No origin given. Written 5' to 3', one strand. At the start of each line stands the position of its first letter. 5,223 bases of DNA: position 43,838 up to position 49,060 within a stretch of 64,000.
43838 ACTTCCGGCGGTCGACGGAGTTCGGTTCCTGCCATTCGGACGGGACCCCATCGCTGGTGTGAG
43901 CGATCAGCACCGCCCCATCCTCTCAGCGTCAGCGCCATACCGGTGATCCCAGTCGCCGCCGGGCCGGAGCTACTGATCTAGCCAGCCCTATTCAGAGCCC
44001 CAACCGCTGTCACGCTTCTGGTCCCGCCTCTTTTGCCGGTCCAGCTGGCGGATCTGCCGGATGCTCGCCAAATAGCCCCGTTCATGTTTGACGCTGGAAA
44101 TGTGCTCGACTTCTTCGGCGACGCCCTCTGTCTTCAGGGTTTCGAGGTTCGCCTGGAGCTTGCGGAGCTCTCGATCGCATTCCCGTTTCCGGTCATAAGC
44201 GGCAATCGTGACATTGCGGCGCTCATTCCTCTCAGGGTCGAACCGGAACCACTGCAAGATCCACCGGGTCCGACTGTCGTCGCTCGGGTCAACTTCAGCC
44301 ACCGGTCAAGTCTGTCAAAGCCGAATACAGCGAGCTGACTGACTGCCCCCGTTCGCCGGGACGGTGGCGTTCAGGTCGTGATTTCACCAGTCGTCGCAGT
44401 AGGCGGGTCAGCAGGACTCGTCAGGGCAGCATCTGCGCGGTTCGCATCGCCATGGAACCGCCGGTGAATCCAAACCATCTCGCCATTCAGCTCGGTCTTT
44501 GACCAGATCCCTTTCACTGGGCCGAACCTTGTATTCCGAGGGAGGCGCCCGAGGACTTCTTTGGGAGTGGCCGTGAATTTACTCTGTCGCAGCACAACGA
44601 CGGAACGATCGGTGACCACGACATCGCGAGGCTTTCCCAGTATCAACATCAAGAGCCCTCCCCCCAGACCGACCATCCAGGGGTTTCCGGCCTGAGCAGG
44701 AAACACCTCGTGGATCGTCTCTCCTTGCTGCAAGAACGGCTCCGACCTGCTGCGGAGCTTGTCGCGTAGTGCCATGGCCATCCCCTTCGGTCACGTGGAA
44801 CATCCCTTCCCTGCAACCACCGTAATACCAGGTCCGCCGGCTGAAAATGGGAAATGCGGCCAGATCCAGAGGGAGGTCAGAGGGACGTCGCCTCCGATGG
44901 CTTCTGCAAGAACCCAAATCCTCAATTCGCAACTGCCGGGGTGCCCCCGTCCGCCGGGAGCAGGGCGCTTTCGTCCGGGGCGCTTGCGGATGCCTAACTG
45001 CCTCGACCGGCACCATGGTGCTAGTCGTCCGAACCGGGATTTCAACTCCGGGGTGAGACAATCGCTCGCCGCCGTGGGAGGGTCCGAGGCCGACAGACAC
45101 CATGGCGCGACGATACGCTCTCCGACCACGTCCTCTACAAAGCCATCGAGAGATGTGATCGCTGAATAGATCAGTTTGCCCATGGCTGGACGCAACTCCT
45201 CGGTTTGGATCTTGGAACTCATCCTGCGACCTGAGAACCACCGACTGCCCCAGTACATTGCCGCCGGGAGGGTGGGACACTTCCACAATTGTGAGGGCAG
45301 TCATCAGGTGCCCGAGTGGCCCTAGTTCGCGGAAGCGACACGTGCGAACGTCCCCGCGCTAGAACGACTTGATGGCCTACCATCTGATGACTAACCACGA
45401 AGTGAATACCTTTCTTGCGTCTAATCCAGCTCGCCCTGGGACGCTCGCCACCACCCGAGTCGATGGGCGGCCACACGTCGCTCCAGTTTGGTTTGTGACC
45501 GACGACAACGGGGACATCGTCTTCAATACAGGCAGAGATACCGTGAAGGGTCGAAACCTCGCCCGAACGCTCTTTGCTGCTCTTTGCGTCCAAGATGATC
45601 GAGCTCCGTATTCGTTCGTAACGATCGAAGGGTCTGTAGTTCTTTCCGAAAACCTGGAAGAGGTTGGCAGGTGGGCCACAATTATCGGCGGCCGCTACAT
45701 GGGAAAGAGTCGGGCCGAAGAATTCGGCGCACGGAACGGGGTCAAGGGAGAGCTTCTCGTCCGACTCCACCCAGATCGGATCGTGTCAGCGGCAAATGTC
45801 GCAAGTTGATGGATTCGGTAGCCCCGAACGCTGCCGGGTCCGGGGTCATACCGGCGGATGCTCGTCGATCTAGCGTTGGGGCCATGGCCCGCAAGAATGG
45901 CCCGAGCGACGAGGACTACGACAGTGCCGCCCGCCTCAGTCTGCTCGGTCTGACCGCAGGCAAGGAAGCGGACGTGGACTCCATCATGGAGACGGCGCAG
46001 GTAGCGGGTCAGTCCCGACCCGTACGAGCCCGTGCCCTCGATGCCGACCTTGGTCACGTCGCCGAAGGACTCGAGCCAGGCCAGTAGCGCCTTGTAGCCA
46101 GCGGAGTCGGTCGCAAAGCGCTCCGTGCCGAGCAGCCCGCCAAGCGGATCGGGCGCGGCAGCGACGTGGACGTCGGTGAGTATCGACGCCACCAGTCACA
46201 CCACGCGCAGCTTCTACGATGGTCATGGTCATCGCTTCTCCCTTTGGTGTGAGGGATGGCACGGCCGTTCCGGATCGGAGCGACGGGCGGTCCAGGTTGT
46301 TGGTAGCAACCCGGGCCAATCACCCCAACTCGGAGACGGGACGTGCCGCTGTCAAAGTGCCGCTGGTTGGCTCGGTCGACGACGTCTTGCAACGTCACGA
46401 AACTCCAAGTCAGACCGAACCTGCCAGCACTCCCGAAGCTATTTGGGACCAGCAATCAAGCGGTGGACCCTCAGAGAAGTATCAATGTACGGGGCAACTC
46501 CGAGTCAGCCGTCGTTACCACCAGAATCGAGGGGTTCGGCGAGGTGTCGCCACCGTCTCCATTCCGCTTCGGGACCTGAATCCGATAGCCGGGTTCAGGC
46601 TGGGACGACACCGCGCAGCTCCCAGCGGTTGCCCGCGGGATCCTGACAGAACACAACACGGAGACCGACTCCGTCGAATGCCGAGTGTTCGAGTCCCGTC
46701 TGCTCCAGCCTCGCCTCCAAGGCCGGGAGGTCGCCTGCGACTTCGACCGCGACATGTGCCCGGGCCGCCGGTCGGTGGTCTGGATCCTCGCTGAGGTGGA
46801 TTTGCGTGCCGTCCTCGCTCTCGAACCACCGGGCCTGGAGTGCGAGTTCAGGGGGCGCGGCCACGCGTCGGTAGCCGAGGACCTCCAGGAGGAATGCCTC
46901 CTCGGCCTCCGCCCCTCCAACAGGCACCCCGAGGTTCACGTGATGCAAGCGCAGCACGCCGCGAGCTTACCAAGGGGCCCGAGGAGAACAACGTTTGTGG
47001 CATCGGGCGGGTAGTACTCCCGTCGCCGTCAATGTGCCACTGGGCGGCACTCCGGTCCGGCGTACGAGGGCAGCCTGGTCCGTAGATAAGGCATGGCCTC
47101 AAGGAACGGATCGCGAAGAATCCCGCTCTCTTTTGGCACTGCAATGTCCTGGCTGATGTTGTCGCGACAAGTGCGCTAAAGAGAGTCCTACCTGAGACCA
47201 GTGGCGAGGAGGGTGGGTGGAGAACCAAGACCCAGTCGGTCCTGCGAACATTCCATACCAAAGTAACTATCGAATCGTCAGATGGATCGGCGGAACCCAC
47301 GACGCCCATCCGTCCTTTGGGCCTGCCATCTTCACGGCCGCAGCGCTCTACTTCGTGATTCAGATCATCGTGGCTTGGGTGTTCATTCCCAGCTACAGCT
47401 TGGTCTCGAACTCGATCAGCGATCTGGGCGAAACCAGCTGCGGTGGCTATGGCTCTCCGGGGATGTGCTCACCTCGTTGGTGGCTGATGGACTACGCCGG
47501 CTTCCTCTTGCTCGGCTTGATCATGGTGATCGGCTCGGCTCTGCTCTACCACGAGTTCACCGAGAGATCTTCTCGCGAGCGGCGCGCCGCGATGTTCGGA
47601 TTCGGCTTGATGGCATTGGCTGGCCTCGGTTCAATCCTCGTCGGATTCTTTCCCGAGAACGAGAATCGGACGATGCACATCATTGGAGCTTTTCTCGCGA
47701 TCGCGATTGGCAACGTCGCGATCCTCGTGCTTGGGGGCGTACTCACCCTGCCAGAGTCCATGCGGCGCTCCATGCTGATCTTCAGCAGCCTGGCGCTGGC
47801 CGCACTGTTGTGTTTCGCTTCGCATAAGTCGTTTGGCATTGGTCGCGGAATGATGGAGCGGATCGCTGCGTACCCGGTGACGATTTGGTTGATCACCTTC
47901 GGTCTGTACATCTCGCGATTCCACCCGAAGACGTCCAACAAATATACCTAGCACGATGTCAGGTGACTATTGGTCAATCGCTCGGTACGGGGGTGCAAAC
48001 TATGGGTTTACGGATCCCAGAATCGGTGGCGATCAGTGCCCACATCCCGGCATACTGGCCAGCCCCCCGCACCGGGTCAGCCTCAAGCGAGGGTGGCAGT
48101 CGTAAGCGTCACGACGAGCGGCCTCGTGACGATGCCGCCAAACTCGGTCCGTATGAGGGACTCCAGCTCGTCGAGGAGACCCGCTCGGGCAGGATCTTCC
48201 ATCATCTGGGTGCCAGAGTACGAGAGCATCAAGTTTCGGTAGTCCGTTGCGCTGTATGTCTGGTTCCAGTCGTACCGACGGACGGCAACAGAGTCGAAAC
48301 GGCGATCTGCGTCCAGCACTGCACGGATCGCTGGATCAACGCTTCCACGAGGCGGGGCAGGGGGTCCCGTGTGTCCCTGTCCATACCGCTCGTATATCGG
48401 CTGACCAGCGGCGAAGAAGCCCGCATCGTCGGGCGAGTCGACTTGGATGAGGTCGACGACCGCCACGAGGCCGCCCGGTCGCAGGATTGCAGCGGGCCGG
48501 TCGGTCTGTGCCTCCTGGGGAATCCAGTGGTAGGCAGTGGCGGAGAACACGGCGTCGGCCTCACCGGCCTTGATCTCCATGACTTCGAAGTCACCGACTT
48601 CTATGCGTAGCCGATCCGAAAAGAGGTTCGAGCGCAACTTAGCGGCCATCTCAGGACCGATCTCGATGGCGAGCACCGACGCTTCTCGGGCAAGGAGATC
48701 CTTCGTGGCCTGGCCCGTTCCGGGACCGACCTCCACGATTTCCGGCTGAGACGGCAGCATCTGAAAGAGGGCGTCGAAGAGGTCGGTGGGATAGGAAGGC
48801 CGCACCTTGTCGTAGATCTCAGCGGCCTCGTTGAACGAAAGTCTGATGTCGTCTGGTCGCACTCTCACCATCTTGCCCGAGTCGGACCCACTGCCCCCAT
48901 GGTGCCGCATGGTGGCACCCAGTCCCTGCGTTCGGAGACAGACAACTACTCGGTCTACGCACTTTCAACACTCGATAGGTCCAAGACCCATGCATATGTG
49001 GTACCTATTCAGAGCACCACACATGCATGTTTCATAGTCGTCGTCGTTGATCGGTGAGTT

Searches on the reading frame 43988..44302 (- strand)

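Call 84: search_protein_families(library=pfam, proteins=[window:43988-44302:-], max_evalue=0.01)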
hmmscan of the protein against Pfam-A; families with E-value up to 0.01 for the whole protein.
window:43988-44302:- (104 aa): 1 family
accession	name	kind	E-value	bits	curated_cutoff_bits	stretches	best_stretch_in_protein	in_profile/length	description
PF20798.2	NleE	-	0.0042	17.1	27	1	4-72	114-184/199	Cysteine methyltransferase effector NleE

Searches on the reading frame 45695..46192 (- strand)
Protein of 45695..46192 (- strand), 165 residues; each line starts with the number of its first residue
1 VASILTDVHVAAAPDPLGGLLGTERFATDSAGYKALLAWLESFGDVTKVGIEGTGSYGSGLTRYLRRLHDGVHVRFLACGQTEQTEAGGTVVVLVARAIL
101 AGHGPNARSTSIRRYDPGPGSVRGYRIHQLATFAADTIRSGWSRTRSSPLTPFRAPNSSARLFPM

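Call 13: search_protein_families(library=pfam, proteins=[window:45695-46192:-], max_evalue=0.01)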
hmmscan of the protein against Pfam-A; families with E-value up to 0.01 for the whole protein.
window:45695-46192:- (165 aa): 1 family
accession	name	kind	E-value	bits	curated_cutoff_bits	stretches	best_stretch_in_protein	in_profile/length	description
PF01548.23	DEDD_Tnp_IS110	-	1.4e-06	28.6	29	1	8-68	9-69/155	Transposase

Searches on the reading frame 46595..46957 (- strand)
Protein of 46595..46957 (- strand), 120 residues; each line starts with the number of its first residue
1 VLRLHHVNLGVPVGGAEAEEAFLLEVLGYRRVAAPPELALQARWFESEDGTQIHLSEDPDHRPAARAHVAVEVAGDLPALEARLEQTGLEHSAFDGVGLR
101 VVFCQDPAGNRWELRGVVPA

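Call 85: search_protein_families(library=pfam, proteins=[window:46595-46957:-], max_evalue=0.01)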
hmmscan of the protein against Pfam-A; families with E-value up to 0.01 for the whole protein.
window:46595-46957:- (120 aa): 2 families
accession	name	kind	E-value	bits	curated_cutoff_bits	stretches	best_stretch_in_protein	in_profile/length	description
PF00903.31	Glyoxalase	-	7.1e-05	23.6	20.6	1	3-114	1-121/121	Glyoxalase/Bleomycin resistance protein/Dioxygenase superfamily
PF18029.7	Glyoxalase_6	-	0.00017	22.7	23.6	1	16-114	9-105/106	Glyoxalase-like domain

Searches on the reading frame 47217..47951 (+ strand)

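Call 13: search_protein_families(library=pfam, proteins=[window:47217-47951:+], max_evalue=0.01)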
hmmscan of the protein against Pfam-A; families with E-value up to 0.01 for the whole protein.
window:47217-47951:+ (244 aa): 2 families
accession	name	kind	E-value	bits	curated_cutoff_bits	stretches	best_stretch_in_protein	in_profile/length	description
PF06197.19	DUF998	-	1.9e-18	67.2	30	1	41-230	2-183/184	Protein of unknown function (DUF998)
PF10277.15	Frag1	-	8.2e-07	29.2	30.3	1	96-172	60-140/220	Frag1/DRAM/Sfk1 family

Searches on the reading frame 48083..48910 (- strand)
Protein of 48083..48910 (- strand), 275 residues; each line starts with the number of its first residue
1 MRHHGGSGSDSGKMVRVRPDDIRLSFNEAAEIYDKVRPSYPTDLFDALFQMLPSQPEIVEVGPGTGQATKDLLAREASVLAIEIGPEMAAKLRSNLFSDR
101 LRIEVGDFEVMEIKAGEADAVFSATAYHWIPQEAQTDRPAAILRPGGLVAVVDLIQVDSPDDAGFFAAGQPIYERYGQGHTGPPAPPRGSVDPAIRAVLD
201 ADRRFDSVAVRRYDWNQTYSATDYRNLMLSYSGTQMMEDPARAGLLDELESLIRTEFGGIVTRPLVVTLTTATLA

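Call 13: search_protein_families(library=pfam, proteins=[window:48083-48910:-], max_evalue=0.01)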
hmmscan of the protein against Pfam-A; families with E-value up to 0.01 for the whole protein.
window:48083-48910:- (275 aa): 6 families
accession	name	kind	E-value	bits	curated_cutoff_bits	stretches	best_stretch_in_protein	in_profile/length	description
PF13649.12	Methyltransf_25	-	3.3e-12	47.4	27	1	58-147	1-97/97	Methyltransferase domain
PF08241.18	Methyltransf_11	-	8.6e-12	46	21.2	1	59-150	1-94/95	Methyltransferase domain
PF08242.18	Methyltransf_12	-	3.6e-06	28.1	30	1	59-148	1-97/98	Methyltransferase domain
PF00398.26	RrnaAD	-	3.6e-06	26.7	24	1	54-114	30-89/263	Ribosomal RNA adenine dimethylase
PF13489.12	Methyltransf_23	-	0.00011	22.4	27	1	35-228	3-154/164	Methyltransferase domain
PF13847.12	Methyltransf_31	-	0.00044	20.4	27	1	57-153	6-111/145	Methyltransferase domain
